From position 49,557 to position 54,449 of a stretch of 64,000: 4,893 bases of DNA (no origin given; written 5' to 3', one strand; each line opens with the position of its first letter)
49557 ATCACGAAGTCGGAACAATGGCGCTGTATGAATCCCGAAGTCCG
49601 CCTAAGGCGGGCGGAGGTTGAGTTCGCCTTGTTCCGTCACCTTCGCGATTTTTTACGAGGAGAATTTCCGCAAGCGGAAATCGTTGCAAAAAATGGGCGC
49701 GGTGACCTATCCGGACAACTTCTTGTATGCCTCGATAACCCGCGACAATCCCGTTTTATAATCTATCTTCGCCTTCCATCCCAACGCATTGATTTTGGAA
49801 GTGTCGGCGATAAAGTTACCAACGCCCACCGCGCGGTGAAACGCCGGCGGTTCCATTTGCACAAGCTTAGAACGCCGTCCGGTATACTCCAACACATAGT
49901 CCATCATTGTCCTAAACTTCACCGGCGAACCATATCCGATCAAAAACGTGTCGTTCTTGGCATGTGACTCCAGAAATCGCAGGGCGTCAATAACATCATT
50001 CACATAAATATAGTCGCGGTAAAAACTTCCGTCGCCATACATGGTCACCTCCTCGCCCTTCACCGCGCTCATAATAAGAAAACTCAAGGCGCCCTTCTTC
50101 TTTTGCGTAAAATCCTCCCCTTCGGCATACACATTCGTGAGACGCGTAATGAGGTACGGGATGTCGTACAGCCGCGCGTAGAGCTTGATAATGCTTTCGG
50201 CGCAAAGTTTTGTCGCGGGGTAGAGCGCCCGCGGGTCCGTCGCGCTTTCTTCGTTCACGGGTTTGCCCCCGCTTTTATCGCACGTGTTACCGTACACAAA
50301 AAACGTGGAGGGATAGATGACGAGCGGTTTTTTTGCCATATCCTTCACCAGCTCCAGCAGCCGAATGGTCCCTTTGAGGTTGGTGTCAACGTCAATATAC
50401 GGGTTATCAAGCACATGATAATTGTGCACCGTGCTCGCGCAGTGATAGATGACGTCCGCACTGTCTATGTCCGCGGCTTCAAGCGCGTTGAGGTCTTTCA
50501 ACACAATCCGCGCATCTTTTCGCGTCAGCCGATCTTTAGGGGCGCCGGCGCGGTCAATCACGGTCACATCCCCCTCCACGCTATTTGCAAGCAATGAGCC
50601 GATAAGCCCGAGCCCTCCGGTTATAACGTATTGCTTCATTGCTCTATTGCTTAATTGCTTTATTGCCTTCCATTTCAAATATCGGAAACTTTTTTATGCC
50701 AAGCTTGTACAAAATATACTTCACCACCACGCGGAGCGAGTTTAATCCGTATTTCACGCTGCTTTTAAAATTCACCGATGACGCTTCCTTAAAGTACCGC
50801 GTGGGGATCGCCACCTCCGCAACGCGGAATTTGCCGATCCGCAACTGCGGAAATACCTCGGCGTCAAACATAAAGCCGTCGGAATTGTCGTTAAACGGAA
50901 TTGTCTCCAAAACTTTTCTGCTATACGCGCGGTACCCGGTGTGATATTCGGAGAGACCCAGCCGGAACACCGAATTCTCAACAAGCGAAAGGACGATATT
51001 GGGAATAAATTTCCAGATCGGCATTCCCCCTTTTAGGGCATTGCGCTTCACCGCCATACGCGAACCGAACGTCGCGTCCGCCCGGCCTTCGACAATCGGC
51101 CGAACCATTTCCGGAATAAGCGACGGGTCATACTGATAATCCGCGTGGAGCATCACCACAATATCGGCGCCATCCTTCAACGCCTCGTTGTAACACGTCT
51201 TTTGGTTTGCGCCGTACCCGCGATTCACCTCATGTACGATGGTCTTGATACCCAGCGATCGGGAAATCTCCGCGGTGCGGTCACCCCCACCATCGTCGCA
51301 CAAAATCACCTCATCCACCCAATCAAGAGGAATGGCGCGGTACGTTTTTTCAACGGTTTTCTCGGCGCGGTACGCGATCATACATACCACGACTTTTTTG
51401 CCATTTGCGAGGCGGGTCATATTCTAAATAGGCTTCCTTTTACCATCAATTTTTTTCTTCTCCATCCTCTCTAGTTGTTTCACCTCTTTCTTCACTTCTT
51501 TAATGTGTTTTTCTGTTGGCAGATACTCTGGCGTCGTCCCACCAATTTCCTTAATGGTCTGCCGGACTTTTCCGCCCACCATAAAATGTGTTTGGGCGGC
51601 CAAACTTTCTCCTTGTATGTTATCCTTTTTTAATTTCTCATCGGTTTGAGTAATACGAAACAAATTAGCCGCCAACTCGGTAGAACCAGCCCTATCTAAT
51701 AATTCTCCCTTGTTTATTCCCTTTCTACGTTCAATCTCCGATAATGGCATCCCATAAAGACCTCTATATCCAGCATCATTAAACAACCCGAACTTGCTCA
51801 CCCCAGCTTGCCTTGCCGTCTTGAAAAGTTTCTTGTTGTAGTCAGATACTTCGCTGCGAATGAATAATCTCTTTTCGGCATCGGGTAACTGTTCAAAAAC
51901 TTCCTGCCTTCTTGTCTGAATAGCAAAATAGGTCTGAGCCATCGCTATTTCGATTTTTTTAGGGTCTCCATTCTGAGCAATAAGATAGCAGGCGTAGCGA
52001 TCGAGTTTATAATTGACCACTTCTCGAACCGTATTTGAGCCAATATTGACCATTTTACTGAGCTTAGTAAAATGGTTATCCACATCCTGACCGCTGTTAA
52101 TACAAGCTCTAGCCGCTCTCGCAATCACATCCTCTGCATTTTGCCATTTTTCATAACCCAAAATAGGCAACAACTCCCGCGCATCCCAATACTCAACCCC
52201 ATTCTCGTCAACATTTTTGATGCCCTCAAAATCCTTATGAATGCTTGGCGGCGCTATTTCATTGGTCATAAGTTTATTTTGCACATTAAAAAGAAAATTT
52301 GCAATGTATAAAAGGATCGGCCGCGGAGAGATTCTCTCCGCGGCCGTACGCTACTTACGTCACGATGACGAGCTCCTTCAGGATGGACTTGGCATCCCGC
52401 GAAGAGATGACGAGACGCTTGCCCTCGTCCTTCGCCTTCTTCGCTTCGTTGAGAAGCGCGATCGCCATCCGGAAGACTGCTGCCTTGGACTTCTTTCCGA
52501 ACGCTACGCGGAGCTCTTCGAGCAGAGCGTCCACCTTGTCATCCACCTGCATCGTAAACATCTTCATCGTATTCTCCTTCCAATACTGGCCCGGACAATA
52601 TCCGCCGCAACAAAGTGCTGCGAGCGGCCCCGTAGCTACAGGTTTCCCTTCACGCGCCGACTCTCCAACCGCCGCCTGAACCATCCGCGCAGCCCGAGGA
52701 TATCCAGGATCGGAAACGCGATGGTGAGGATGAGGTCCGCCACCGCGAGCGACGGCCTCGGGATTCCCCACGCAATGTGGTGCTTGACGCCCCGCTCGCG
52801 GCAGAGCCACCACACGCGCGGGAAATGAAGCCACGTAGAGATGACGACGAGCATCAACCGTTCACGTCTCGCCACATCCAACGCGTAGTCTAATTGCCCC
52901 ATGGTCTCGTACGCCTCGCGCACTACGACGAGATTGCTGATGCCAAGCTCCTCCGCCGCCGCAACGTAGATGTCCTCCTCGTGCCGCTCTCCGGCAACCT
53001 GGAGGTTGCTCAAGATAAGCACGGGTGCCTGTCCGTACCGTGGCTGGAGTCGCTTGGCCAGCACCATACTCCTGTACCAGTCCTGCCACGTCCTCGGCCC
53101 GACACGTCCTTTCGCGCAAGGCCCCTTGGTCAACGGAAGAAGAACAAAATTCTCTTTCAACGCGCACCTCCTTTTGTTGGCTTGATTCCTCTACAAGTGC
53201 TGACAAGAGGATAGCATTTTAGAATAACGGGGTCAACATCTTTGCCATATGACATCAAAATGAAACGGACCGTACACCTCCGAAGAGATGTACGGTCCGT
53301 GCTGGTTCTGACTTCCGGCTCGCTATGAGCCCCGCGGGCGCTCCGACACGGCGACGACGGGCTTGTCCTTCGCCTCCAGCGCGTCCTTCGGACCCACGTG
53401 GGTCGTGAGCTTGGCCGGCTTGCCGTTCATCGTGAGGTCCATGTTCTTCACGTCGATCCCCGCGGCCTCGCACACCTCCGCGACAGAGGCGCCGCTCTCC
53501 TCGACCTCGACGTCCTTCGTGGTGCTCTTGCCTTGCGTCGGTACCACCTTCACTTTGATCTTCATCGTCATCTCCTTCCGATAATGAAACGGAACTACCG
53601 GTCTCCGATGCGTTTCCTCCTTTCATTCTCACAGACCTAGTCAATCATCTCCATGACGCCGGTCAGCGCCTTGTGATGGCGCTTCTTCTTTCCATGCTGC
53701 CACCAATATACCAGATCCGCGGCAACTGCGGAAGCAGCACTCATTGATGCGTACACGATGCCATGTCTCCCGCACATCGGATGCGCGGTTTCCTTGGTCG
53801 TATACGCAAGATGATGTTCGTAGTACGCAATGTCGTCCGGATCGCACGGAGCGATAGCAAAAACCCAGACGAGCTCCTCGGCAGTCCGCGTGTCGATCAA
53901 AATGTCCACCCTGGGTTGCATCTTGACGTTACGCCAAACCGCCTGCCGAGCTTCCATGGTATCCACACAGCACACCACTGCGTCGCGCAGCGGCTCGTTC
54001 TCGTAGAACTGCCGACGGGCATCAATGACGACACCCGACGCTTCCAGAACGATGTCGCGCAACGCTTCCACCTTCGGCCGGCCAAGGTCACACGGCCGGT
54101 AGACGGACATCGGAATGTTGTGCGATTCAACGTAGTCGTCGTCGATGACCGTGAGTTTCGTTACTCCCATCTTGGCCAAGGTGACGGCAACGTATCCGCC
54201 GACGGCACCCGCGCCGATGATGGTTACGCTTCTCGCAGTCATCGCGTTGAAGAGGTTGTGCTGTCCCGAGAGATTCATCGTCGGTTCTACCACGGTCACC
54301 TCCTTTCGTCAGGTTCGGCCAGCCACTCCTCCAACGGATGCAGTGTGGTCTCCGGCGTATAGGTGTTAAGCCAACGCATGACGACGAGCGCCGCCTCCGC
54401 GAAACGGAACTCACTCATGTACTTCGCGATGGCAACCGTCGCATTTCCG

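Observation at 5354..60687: Dispersed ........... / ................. palindromic element family, including a tandem array at 24492-24677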

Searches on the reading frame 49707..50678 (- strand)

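Call 94: search_protein_families(library=pfam, proteins=[window:49707-50678:-], max_evalue=0.00001)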
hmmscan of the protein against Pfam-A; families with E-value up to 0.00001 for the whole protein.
window:49707-50678:- (323 aa): 5 families
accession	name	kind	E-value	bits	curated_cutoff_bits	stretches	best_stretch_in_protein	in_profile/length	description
PF01370.27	Epimerase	-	4.8e-38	131.4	20.9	1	18-248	2-240/240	NAD dependent epimerase/dehydratase family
PF16363.11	GDP_Man_Dehyd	-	1e-29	104.5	27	1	19-312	2-330/332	GDP-mannose 4,6 dehydratase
PF07993.18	NAD_binding_4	-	5.5e-14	52.4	20.1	1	71-232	86-257/258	Male sterility protein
PF01073.25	3Beta_HSD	-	4.9e-10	39.3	22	1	18-267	1-269/280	3-beta hydroxysteroid dehydrogenase/isomerase family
PF04321.23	RmlD_sub_bind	-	9.2e-09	35.2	27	1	18-213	4-175/287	RmlD substrate binding domain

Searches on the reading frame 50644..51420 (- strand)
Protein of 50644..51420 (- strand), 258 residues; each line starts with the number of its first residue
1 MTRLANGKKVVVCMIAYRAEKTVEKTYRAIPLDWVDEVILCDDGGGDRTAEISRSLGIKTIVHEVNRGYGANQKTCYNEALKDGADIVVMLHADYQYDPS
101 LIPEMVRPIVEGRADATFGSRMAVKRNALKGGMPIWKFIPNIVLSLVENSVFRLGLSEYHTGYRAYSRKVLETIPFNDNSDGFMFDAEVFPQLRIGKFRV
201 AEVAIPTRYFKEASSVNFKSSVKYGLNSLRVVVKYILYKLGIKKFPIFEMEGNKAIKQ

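Call 94: search_protein_families(library=pfam, proteins=[window:50644-51420:-], max_evalue=0.00001)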
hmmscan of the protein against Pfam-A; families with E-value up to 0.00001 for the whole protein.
window:50644-51420:- (258 aa): 1 family
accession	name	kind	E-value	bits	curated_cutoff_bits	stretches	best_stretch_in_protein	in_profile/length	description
PF00535.33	Glycos_transf_2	-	3.8e-19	69.7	23.3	1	12-173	2-166/168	Glycosyl transferase family 2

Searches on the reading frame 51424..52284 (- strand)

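Call 94: search_protein_families(library=pfam, proteins=[window:51424-52284:-], max_evalue=0.00001)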
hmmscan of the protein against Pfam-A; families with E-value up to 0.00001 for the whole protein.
window:51424-52284:- (286 aa): 1 family
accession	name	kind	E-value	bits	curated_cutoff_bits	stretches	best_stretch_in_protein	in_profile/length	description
PF02498.22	Bro-N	-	2.7e-09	37.9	25.6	1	23-119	3-94/96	BRO family, N-terminal domain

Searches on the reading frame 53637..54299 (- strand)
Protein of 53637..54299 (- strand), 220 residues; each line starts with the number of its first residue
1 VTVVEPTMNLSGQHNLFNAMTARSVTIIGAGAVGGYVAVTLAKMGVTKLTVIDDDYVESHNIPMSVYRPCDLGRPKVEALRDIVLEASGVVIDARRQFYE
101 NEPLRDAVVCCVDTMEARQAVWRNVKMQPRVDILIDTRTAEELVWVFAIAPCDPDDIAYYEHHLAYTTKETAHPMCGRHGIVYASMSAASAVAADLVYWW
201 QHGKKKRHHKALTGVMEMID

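Call 95: search_protein_families(library=pfam, proteins=[window:53637-54299:-], max_evalue=0.00001)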
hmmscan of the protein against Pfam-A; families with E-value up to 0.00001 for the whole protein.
window:53637-54299:- (220 aa): 1 family
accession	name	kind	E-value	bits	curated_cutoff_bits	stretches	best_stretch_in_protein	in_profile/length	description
PF00899.27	ThiF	-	1e-19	71.1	28.1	1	20-204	18-205/238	ThiF family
